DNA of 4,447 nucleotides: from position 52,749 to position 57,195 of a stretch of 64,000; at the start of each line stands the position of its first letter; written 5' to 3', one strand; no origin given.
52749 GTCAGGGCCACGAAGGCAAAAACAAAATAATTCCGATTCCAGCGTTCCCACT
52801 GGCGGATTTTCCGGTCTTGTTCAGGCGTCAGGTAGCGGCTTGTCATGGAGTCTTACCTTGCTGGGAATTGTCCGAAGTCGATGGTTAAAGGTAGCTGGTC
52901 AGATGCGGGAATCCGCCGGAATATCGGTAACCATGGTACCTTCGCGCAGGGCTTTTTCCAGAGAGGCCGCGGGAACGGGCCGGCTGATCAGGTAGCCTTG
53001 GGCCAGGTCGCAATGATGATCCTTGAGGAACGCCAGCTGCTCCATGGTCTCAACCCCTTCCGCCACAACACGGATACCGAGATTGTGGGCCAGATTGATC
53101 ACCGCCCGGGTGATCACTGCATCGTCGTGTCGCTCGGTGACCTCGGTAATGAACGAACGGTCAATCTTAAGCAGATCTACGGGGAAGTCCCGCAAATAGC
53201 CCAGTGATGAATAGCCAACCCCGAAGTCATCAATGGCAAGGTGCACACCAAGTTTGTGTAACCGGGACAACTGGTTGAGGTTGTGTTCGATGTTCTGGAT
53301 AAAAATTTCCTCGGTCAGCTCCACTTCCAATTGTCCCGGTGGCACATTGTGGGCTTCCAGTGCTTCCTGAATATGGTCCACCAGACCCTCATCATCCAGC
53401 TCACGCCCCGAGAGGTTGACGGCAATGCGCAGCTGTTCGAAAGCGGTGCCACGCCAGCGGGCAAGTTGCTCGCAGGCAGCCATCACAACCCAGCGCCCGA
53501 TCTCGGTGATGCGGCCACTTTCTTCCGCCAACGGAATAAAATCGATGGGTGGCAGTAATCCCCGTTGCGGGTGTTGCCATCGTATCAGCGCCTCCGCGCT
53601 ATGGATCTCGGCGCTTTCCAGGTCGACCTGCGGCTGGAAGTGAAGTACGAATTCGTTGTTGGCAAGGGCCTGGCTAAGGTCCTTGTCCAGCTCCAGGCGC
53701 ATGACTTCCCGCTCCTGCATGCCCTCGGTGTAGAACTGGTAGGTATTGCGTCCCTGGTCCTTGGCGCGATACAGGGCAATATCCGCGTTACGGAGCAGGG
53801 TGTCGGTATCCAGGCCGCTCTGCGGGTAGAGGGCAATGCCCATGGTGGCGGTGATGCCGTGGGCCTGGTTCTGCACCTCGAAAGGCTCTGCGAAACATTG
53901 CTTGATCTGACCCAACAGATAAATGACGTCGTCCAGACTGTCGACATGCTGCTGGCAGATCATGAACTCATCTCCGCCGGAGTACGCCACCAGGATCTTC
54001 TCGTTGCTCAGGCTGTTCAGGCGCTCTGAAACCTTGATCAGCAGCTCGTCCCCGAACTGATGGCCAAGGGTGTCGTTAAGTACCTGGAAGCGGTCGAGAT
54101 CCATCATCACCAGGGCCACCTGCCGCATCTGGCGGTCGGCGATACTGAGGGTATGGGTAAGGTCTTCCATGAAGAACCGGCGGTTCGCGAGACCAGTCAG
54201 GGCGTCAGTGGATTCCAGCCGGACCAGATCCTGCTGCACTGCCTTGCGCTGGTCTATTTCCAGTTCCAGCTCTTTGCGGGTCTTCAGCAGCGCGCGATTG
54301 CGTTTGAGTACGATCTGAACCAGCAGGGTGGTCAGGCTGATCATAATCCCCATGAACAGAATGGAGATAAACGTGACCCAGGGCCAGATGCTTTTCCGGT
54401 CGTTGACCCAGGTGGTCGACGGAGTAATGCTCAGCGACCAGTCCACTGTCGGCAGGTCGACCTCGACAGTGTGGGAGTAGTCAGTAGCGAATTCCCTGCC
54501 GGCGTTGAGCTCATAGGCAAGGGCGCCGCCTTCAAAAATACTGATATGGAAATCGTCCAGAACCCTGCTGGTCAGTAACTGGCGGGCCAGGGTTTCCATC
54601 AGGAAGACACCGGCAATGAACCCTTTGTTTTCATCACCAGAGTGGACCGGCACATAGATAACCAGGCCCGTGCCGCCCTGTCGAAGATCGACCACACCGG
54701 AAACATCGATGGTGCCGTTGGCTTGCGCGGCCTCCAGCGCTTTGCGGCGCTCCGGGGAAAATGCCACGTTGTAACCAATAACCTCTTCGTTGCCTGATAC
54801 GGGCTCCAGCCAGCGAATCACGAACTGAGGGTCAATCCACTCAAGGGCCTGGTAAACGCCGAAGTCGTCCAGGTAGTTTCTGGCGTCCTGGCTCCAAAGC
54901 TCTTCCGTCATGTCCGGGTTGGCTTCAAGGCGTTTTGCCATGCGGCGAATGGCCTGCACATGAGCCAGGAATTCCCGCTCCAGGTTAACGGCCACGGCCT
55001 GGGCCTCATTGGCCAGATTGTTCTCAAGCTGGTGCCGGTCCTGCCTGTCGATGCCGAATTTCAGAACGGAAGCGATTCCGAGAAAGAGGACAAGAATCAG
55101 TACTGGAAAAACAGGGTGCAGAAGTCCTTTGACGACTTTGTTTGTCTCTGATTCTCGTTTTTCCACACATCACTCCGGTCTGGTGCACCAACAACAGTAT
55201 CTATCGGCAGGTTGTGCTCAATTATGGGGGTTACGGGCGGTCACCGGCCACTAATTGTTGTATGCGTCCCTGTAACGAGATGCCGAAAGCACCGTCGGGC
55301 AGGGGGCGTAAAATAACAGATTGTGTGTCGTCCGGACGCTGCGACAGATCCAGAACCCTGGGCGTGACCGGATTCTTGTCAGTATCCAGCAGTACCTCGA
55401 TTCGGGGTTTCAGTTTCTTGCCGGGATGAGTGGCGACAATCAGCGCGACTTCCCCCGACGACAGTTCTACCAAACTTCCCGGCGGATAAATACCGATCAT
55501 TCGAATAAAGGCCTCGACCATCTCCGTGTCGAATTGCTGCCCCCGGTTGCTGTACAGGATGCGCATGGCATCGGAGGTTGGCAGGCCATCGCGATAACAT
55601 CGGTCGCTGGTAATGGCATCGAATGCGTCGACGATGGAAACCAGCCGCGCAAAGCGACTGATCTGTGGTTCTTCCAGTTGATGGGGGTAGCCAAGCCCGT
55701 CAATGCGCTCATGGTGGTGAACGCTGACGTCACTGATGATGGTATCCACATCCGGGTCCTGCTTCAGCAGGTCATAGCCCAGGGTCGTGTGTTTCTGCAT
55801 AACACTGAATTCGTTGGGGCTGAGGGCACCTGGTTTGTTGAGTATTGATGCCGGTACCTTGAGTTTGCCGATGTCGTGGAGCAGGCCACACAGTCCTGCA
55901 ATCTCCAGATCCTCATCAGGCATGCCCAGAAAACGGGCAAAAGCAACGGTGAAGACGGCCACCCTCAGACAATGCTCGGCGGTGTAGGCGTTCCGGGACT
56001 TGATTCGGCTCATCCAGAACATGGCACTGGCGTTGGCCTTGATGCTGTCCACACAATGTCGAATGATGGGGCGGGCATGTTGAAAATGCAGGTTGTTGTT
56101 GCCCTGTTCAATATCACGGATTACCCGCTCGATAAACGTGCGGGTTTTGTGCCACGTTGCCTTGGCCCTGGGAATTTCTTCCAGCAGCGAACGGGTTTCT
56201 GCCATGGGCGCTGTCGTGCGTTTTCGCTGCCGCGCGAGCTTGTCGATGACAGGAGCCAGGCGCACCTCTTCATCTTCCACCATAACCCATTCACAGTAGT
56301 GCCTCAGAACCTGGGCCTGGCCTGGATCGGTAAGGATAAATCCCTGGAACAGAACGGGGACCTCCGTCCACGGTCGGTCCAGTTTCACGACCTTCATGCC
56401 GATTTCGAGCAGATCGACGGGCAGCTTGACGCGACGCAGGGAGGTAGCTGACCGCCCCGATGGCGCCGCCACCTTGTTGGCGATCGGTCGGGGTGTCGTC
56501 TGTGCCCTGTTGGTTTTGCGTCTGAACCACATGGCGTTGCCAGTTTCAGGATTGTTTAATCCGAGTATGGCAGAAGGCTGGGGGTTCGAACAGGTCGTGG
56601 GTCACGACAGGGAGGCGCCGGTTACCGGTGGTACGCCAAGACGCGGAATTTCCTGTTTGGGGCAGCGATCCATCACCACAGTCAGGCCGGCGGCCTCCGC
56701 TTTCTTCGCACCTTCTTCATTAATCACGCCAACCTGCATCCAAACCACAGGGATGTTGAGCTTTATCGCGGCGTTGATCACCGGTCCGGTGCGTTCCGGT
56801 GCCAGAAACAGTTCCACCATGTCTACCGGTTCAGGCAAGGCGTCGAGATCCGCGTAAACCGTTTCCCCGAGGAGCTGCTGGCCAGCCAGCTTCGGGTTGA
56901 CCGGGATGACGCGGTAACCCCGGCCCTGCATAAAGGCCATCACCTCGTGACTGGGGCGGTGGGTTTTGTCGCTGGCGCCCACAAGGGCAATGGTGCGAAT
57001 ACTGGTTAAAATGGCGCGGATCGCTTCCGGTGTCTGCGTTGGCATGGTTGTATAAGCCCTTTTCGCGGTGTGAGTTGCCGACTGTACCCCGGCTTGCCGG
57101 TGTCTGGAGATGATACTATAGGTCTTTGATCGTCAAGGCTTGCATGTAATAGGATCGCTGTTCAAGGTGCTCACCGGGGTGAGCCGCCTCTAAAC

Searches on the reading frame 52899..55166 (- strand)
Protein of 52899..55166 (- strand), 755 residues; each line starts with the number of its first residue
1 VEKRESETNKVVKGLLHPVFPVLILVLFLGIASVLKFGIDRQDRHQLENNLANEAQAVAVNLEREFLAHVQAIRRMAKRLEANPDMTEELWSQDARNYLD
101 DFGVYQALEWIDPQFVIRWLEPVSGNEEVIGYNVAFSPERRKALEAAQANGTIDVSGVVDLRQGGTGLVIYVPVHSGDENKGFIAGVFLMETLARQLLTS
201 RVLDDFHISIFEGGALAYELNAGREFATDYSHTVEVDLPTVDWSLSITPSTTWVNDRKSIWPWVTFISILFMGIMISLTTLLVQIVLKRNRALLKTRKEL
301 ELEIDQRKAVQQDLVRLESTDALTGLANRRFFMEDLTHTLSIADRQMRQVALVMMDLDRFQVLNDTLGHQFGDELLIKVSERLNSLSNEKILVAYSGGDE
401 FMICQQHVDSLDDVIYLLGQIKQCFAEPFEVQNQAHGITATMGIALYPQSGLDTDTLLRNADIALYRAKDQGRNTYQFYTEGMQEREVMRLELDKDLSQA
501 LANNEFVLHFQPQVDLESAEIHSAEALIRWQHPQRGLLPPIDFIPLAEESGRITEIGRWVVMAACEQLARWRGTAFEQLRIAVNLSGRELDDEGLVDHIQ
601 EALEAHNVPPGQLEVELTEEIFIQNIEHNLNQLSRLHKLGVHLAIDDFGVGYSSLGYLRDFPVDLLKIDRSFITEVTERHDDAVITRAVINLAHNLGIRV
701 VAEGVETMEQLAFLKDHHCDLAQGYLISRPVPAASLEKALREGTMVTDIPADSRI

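Call 65: search_protein_families(library=pfam, proteins=[window:52899-55166:-], max_evalue=0.001)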
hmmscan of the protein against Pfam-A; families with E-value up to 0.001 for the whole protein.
window:52899-55166:- (755 aa): 4 families
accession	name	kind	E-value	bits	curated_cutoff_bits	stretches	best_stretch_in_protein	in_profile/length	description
PF00563.25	EAL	-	1.1e-78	264.3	31.3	1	495-730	2-236/236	EAL domain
PF00990.26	GGDEF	-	6e-41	140.3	23.8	1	320-474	3-160/161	Diguanylate cyclase, GGDEF domain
PF03924.19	CHASE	-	1.6e-17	64.4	25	1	95-215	46-181/189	CHASE domain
PF22335.1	Cas10-Cmr2_palm2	-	2.7e-06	28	27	1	350-475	2-131/133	Cas10/Cmr2, second palm domain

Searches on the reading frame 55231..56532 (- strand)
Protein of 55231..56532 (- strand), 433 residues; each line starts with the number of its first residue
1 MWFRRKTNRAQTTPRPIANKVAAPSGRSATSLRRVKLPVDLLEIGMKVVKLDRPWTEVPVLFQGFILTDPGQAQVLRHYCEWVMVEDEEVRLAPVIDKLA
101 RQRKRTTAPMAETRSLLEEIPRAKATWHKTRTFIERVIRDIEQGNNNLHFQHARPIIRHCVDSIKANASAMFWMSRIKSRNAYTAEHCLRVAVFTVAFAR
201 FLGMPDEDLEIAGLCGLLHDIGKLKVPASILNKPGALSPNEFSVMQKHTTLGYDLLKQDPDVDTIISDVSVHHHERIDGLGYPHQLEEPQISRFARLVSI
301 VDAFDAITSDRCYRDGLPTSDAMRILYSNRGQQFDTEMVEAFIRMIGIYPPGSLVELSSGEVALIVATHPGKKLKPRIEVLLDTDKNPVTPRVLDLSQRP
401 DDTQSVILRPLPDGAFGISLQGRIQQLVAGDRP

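Call 3: search_protein_families(library=pfam, proteins=[window:55231-56532:-], max_evalue=0.01)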
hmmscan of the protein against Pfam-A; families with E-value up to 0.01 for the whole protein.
window:55231-56532:- (433 aa): 4 families
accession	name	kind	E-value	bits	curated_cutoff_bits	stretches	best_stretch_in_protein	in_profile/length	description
PF13487.12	HD_5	-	4.1e-29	101.9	27.2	1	178-337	8-169/170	HD domain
PF01966.28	HD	-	9.4e-20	71.5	22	1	184-306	1-115/116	HD domain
PF11871.13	DUF3391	-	7.4e-16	59.3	27.8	1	35-145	2-129/136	Domain of unknown function (DUF3391)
PF08668.18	HDOD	-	0.00033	20.7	22.9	1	183-225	94-134/196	HDOD domain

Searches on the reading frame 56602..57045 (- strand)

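Call 3: search_protein_families(library=pfam, proteins=[window:56602-57045:-], max_evalue=0.01)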
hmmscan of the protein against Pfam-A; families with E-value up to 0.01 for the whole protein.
window:56602-57045:- (147 aa): 2 families
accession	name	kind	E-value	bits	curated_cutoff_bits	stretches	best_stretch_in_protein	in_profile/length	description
PF13380.12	CoA_binding_2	-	6.4e-38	130.2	22.8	1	17-132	1-114/116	CoA binding domain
PF02629.25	CoA_binding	-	3.9e-07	31.2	22.3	1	17-103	4-93/97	CoA binding domain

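Call 4: search_protein_families(library=ncbifam, proteins=[window:56602-57045:-], max_evalue=0.01)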
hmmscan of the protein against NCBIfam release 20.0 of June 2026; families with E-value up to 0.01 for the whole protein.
window:56602-57045:- (147 aa): 4 families
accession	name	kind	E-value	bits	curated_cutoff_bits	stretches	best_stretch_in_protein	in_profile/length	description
TIGR02717.1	AcCoA-syn-alpha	equivalog_domain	1.7e-08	33.6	567.15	1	16-113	7-104/447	acetate--CoA ligase alpha subunit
NF045492.1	HydPropCoALig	equivalog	1.2e-07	30.4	1300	1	16-118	254-356/700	3-hydroxypropionate--CoA ligase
NF045494.1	AcCoALig_Archglob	equivalog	1.2e-05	23.9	1200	1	15-98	223-306/665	acetate--CoA ligase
NF045493.1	HydDutCoALig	equivalog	0.0034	16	1300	1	11-117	4-112/698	4-hydroxybutyrate--CoA ligase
